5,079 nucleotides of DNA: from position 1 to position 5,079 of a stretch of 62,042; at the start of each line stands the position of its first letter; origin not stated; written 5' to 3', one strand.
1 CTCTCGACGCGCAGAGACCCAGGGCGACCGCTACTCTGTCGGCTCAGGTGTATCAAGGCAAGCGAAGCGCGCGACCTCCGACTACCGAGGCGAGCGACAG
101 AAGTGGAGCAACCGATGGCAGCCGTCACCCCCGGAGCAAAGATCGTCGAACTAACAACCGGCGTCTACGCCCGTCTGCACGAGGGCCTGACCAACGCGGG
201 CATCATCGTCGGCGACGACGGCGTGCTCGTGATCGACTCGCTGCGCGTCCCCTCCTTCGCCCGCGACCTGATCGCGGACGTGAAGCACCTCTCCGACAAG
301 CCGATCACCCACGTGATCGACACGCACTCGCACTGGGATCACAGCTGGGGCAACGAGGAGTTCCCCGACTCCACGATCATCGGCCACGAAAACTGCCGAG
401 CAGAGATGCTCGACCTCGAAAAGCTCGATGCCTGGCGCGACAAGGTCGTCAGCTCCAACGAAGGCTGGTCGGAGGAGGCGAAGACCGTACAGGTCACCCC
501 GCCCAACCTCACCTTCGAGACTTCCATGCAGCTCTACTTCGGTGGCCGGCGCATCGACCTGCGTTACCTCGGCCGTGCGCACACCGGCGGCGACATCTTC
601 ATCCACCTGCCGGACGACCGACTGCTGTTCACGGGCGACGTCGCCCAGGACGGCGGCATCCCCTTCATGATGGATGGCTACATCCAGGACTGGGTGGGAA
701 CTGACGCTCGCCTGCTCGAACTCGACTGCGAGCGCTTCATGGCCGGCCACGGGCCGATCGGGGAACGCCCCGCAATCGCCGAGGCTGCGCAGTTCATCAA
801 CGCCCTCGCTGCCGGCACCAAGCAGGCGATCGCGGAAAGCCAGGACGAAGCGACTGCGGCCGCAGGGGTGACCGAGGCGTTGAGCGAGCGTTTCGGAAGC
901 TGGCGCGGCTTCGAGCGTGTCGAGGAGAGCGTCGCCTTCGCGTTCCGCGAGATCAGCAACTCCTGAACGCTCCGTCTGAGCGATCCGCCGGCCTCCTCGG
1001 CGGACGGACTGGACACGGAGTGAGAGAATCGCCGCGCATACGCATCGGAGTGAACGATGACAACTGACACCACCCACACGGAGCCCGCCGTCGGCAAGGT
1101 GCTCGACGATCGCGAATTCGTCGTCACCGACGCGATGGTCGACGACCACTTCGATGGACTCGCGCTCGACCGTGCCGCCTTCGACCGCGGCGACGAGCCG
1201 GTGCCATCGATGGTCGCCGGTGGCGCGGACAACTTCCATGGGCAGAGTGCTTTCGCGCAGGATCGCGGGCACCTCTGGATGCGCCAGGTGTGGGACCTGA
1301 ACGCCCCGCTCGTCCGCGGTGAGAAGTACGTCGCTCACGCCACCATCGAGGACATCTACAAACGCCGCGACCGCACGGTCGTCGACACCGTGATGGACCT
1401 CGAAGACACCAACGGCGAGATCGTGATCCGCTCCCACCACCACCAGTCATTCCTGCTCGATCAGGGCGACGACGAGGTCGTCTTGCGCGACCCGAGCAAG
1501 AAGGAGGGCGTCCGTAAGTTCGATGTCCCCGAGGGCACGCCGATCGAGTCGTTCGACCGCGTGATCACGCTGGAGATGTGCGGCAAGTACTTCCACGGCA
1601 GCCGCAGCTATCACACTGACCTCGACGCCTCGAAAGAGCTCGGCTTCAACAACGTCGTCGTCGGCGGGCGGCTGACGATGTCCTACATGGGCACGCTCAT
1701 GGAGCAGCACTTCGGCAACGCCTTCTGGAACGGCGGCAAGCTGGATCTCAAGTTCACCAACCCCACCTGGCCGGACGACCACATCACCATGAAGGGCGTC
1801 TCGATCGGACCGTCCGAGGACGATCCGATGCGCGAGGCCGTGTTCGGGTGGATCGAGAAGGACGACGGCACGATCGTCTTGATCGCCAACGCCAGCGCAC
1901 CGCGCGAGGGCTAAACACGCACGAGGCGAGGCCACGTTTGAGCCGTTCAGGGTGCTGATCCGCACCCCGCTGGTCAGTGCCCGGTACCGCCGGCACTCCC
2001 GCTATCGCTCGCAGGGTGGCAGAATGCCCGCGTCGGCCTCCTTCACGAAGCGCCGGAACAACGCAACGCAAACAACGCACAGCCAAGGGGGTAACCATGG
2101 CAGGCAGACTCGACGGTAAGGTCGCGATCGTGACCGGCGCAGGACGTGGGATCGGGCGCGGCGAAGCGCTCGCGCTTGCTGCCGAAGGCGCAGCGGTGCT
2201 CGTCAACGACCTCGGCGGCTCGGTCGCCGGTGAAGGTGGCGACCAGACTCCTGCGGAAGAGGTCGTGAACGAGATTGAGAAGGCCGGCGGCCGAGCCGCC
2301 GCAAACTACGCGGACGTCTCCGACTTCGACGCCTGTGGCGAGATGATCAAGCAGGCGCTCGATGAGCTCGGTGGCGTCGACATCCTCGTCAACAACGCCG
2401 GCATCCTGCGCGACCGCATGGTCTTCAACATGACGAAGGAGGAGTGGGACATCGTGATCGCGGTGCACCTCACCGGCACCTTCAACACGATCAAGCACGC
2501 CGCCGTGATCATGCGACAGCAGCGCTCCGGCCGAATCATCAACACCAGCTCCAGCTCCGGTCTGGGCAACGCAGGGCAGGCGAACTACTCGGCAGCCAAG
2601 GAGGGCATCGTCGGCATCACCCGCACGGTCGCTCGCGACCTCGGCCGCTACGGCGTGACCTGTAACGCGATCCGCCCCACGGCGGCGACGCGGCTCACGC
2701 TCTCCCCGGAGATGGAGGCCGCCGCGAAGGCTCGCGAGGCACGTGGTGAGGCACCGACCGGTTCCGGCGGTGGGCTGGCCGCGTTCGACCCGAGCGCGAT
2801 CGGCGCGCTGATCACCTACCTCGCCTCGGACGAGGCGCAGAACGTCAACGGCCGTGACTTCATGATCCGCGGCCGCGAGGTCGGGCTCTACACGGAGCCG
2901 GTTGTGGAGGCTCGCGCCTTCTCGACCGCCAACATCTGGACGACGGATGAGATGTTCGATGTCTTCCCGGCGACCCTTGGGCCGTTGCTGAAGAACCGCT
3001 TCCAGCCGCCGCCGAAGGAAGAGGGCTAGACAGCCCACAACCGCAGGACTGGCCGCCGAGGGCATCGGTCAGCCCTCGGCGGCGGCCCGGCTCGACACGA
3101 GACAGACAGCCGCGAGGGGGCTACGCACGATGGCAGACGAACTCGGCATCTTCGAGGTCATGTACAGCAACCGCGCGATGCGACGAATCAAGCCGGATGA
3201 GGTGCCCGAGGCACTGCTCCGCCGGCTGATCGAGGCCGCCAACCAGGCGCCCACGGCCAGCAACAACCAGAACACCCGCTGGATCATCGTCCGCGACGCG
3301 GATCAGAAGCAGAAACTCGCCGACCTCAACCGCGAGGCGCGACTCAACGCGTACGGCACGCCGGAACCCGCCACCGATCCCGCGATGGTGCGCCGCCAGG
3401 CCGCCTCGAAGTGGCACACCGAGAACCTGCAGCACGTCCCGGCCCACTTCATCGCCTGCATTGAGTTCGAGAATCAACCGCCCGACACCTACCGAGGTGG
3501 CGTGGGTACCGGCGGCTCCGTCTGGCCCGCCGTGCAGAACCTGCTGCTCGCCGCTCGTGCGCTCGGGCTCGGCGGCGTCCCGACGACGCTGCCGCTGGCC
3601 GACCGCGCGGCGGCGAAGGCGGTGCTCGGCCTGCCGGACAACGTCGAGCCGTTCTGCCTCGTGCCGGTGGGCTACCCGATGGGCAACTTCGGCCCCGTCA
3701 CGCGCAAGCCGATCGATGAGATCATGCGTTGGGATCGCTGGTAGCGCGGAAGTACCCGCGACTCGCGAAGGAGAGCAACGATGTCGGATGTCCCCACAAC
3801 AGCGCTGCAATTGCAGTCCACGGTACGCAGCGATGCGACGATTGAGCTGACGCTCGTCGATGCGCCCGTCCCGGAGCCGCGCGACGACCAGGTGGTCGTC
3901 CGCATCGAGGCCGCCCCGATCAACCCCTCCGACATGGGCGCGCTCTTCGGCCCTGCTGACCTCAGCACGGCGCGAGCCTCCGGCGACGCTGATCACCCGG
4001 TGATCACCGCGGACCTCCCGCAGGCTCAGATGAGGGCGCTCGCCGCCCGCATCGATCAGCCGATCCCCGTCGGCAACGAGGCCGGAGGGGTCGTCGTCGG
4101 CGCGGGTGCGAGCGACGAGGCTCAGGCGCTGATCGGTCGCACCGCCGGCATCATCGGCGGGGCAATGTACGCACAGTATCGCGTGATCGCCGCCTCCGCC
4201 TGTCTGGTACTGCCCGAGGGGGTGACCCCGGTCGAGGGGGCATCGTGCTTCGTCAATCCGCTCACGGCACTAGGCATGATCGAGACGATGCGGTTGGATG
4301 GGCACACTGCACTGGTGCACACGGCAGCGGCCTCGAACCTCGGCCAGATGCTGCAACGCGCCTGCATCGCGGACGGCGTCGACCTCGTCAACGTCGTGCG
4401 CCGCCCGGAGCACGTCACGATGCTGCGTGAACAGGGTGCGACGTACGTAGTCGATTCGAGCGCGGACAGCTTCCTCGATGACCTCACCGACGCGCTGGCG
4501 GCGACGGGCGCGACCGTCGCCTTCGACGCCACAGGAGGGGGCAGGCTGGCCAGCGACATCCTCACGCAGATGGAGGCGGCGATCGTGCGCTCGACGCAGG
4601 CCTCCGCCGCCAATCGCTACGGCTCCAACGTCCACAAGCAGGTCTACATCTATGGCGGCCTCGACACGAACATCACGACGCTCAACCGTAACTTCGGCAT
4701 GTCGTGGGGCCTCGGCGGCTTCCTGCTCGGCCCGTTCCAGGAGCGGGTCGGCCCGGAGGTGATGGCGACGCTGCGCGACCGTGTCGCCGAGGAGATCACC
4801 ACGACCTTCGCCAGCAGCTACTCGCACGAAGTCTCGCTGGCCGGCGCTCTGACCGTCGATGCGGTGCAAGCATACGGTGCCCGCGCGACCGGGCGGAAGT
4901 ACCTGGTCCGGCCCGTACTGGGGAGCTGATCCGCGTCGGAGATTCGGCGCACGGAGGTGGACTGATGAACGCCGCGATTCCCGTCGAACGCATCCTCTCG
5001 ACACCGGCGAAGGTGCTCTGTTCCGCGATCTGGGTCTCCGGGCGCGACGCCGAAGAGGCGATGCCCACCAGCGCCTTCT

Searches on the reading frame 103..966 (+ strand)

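Call 55: search_protein_families(library=pfam, proteins=[window:103-966:+], max_evalue=0.001)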
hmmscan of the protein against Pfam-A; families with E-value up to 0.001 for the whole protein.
window:103-966:+ (287 aa): 1 family
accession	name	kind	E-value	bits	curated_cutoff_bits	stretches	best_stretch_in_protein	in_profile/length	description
PF00753.33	Lactamase_B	-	1.4e-23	84.3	22.7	1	28-216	4-196/196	Metallo-beta-lactamase superfamily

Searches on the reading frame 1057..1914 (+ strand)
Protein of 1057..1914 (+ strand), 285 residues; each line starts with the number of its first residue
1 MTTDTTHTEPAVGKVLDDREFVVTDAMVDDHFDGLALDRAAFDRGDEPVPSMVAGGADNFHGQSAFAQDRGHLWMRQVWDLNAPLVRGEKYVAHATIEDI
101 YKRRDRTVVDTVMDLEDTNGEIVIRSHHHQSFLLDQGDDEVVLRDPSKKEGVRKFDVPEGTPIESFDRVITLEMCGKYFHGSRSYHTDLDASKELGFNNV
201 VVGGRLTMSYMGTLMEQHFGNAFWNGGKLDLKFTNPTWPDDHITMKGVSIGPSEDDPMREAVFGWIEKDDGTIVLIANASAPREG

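Call 55: search_protein_families(library=pfam, proteins=[window:1057-1914:+], max_evalue=0.001)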
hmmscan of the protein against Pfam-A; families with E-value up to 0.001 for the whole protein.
window:1057-1914:+ (285 aa): 1 family
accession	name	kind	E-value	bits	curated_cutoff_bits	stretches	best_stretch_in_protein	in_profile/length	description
PF01575.25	MaoC_dehydratas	-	4.5e-06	26.7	27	1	186-248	37-100/123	MaoC like domain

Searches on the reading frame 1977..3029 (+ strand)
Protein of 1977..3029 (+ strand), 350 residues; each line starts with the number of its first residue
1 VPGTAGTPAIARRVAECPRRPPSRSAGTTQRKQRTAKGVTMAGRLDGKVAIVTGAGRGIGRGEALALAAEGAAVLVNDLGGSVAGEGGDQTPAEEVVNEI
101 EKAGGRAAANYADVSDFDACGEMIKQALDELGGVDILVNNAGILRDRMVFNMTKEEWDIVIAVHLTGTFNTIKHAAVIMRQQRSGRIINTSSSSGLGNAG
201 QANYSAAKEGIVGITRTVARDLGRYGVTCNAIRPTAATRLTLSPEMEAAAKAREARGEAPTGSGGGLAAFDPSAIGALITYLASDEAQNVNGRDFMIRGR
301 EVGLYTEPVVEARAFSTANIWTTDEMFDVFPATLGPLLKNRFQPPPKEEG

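Call 55: search_protein_families(library=pfam, proteins=[window:1977-3029:+], max_evalue=0.001)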
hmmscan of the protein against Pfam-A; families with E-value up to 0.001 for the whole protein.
window:1977-3029:+ (350 aa): 3 families
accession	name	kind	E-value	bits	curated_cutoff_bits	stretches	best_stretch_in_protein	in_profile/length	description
PF00106.31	adh_short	-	1.7e-44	152.1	26.6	1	48-236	1-181/195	short chain dehydrogenase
PF13561.12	adh_short_C2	-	1.1e-41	143.5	27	1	54-297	1-231/236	Enoyl-(Acyl carrier protein) reductase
PF08659.16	KR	-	2.5e-17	63.8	22.6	1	50-209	3-154/180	KR domain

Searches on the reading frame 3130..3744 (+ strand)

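Call 55: search_protein_families(library=pfam, proteins=[window:3130-3744:+], max_evalue=0.001)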
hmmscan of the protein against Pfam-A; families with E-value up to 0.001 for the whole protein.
window:3130-3744:+ (204 aa): 2 families
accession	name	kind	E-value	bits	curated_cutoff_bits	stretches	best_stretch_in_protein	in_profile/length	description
PF00881.29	Nitroreductase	-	6.4e-21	75.7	23.5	1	15-182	5-167/167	Nitroreductase family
PF14512.11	TM1586_NiRdase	-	0.00014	22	27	0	23-56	154-186/215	Putative TM nitroreductase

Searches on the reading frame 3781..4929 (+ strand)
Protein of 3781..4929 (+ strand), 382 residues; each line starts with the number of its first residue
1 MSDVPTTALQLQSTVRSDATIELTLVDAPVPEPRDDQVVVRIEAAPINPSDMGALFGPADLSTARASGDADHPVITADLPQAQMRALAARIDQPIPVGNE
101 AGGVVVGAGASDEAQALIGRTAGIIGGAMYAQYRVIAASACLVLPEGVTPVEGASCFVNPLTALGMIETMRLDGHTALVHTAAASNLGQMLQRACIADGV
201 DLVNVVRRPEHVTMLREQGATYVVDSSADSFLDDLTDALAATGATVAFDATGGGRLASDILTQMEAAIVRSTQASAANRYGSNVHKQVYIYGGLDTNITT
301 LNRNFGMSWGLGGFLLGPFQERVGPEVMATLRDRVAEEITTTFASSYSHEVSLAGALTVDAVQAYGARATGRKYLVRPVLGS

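Call 55: search_protein_families(library=pfam, proteins=[window:3781-4929:+], max_evalue=0.001)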
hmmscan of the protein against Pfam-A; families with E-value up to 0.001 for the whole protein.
window:3781-4929:+ (382 aa): 1 family
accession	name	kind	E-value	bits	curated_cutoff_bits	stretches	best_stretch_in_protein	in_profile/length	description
PF00107.32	ADH_zinc_N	-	3.3e-06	27.5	31.8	1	187-260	2-75/129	Zinc-binding dehydrogenase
